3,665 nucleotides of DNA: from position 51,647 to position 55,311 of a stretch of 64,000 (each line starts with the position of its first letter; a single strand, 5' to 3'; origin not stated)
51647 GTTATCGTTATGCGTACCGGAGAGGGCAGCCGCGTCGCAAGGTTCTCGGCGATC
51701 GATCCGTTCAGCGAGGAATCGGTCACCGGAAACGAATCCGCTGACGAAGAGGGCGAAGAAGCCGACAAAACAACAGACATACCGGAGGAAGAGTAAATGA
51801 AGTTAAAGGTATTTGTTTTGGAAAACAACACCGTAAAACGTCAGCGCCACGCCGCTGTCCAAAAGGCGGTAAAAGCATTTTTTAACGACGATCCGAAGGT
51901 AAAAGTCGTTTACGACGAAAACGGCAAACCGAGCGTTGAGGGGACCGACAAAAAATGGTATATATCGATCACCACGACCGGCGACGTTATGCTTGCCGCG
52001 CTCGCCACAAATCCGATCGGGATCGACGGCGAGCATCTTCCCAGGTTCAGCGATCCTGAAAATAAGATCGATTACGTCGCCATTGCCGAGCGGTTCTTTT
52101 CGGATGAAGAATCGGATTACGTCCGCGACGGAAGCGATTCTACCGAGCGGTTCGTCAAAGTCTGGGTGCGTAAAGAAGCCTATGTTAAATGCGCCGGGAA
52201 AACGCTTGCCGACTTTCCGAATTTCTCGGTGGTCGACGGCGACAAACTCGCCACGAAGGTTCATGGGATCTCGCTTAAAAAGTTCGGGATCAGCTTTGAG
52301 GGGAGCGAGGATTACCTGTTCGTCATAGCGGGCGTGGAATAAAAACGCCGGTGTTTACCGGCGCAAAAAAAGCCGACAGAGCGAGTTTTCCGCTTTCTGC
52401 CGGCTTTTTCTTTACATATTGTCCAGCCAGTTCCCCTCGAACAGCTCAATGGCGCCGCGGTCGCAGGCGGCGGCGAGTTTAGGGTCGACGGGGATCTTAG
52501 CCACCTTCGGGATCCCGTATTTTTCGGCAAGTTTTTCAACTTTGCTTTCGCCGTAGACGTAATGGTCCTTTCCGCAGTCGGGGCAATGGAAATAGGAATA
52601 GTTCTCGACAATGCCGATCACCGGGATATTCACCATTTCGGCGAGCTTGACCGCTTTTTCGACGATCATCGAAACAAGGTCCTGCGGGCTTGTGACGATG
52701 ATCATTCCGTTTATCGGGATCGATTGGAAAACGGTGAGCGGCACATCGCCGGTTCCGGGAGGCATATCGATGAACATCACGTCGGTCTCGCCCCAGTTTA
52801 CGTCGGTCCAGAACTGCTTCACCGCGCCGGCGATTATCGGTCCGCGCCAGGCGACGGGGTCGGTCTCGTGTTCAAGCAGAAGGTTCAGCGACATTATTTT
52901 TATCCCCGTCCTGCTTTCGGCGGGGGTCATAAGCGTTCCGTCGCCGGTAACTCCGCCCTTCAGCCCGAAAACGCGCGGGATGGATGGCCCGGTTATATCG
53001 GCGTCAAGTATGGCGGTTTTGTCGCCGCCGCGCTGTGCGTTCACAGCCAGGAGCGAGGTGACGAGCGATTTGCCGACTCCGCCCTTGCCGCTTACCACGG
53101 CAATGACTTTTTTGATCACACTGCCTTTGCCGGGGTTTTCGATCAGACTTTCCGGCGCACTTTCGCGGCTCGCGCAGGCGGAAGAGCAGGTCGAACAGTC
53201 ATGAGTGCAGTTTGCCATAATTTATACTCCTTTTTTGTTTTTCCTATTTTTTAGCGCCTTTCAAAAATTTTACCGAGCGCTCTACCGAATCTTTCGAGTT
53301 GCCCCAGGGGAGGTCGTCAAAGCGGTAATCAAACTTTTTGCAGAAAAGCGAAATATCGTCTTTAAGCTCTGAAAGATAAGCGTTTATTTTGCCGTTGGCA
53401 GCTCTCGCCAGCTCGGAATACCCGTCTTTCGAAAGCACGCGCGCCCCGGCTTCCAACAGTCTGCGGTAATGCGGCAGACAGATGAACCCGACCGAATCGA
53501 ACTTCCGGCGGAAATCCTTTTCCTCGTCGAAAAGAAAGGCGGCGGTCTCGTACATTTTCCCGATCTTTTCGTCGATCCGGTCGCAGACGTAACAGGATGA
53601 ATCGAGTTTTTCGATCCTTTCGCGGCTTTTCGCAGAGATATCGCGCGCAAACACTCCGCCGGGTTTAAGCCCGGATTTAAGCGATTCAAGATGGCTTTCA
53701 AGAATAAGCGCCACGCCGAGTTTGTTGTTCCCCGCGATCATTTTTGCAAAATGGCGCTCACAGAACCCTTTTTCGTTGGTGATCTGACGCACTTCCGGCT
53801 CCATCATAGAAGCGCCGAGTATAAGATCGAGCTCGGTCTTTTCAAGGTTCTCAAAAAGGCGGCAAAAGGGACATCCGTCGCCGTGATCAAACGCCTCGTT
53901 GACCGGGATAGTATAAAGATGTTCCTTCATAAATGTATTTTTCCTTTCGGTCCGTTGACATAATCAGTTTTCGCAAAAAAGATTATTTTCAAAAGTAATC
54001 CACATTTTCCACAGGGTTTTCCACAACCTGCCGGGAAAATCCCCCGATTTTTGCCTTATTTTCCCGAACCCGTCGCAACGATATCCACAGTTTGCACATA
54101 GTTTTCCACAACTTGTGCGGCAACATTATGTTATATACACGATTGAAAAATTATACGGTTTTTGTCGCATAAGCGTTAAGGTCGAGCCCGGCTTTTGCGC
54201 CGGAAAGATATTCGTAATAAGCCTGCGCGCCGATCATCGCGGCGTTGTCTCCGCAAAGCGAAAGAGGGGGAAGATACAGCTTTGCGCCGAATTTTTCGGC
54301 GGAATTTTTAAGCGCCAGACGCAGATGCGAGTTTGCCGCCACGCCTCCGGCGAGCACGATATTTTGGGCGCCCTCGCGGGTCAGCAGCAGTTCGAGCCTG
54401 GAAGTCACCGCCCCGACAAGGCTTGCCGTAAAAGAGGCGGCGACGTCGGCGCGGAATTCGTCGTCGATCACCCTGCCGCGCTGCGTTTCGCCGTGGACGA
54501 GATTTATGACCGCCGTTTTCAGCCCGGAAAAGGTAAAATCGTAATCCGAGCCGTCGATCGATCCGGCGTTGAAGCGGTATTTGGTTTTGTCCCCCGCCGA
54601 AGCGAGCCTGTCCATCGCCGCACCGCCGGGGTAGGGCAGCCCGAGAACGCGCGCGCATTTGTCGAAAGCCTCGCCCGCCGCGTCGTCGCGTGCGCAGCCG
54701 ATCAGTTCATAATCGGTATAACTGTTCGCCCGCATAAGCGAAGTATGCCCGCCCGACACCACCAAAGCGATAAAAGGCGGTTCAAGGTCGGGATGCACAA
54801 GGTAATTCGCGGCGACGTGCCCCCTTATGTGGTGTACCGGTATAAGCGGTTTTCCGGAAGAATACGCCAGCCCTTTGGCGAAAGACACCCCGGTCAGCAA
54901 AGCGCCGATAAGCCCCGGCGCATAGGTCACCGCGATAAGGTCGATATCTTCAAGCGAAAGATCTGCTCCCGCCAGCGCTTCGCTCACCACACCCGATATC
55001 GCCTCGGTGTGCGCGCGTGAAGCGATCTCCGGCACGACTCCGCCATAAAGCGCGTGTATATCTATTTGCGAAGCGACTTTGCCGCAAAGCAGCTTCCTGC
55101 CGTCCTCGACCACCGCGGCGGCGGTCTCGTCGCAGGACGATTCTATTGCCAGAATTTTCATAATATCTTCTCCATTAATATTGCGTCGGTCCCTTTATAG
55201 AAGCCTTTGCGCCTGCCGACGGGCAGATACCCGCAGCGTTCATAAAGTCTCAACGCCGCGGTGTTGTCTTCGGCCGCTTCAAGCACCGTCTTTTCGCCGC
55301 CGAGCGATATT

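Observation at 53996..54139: Dense co-oriented DnaA-box cluster downstream of tsaD, 9.3 kb from dnaA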

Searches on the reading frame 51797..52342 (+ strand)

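Call 13: search_protein_families(library=pfam, proteins=[window:51797-52342:+])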
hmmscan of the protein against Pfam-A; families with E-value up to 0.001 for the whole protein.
window:51797-52342:+ (181 aa): 1 family
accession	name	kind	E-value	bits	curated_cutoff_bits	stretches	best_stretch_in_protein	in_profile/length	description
PF01648.25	ACPS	-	4.1e-15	56.2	25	1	73-156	1-87/111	4'-phosphopantetheinyl transferase superfamily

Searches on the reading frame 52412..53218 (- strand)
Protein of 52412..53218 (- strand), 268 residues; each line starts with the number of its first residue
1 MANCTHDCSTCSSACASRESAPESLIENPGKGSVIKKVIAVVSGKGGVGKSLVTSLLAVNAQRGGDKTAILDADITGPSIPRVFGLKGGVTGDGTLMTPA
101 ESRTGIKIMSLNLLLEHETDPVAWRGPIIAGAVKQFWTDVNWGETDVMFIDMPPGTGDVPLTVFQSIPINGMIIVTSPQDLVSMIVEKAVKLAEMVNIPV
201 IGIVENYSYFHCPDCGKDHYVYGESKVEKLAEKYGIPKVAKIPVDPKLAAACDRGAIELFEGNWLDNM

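Call 13: search_protein_families(library=pfam, proteins=[window:52412-53218:-])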
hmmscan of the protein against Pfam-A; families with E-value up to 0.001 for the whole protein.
window:52412-53218:- (268 aa): 2 families
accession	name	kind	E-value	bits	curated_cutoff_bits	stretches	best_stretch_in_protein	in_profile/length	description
PF10609.15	ParA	-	3e-85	286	27.1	1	35-256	2-223/246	NUBPL iron-transfer P-loop NTPase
PF01656.29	CbiA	-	5e-09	36.6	25.4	1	39-177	1-54/125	CobQ/CobB/MinD/ParA nucleotide binding domain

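Call 60: search_protein_families(library=ncbifam, proteins=[window:52412-53218:-], max_evalue=0.00001)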
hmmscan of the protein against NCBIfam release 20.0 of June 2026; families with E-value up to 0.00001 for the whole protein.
window:52412-53218:- (268 aa): 7 families
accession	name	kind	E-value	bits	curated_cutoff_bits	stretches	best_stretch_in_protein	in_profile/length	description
NF041136.1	MrpORP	equivalog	2.8e-94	316.4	450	1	34-264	3-234/365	iron-sulfur cluster carrier protein MrpORP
NF008669.0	PRK11670.1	equivalog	4e-58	197.1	348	1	34-256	105-327/369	iron-sulfur cluster carrier protein ApbC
TIGR01969.1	minD_arch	subfamily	1.5e-11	44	201.75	1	38-87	2-51/251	cell division ATPase MinD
TIGR01007.1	eps_fam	subfamily_domain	6.4e-09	35.6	108.05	1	36-207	17-189/204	polysaccharide biosynthesis tyrosine autokinase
TIGR03815.1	CpaE_hom_Actino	equivalog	3.5e-08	33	154.45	1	37-86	112-161/340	septum site-determining protein Ssd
NF047398.1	AAA_KGGVGR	domain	6.1e-07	29.9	90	1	37-85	3-51/190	KGGVGR-motif variant AAA ATPase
TIGR01968.1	minD_bact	equivalog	1.5e-06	27.8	212.9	1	37-85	2-50/261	septum site-determining protein MinD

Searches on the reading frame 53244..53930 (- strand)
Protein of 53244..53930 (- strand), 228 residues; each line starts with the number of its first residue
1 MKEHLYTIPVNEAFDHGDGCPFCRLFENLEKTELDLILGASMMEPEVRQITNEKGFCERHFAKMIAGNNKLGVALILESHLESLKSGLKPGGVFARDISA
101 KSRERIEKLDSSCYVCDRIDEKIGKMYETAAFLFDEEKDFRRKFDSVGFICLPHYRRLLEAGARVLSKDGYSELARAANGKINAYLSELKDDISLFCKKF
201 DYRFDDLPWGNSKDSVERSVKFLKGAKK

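Call 13: search_protein_families(library=pfam, proteins=[window:53244-53930:-])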
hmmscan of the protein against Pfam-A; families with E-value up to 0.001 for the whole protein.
window:53244-53930:- (228 aa): 1 family
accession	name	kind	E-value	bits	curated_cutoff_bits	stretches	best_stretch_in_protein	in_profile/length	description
PF19538.4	DUF6062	-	1.5e-74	250.9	27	1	1-226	1-239/243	Family of unknown function (DUF6062)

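Call 60: search_protein_families(library=ncbifam, proteins=[window:53244-53930:-], max_evalue=0.00001)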
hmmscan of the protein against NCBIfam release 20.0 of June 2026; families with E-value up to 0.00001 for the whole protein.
window:53244-53930:- (228 aa): 0 families

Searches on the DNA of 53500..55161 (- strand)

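Call 22: search_rna_families(source=window, start=53500, end=54600, threshold=evalue, max_evalue=1)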
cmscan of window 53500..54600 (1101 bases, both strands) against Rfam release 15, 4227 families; matches with E-value up to 1: 0.
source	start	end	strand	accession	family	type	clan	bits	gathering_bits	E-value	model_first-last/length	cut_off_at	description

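Call 79: search_rna_families(sources=[L116, L132, L124, L097, L065, L086], threshold=gathering)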
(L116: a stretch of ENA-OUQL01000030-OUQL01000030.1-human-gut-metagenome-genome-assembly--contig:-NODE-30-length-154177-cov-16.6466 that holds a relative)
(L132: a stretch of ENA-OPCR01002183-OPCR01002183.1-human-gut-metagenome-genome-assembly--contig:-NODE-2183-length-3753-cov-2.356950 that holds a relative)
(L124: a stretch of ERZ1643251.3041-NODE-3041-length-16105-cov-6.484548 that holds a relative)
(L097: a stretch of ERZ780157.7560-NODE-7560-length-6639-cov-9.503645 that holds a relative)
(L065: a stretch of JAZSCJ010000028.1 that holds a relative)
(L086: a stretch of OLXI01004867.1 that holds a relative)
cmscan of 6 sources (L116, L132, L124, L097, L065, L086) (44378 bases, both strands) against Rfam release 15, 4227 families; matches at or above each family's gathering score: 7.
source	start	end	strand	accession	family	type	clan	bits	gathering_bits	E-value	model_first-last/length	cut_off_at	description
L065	5423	5494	+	RF00005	tRNA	Gene; tRNA;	CL00001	71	29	1.2e-13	1-71/71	no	tRNA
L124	7427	7499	+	RF00005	tRNA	Gene; tRNA;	CL00001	70.4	29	1.7e-13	1-71/71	no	tRNA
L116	1611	1683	+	RF00005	tRNA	Gene; tRNA;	CL00001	69.2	29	3.5e-13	1-71/71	no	tRNA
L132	3004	3076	-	RF00005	tRNA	Gene; tRNA;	CL00001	69.2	29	3.5e-13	1-71/71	no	tRNA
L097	5610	5682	-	RF00005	tRNA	Gene; tRNA;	CL00001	69.2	29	3.5e-13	1-71/71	no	tRNA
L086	558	630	+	RF00005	tRNA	Gene; tRNA;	CL00001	69.2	29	3.5e-13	1-71/71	no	tRNA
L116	1470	1526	+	RF00005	tRNA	Gene; tRNA;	CL00001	30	29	0.022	1-71/71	no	tRNA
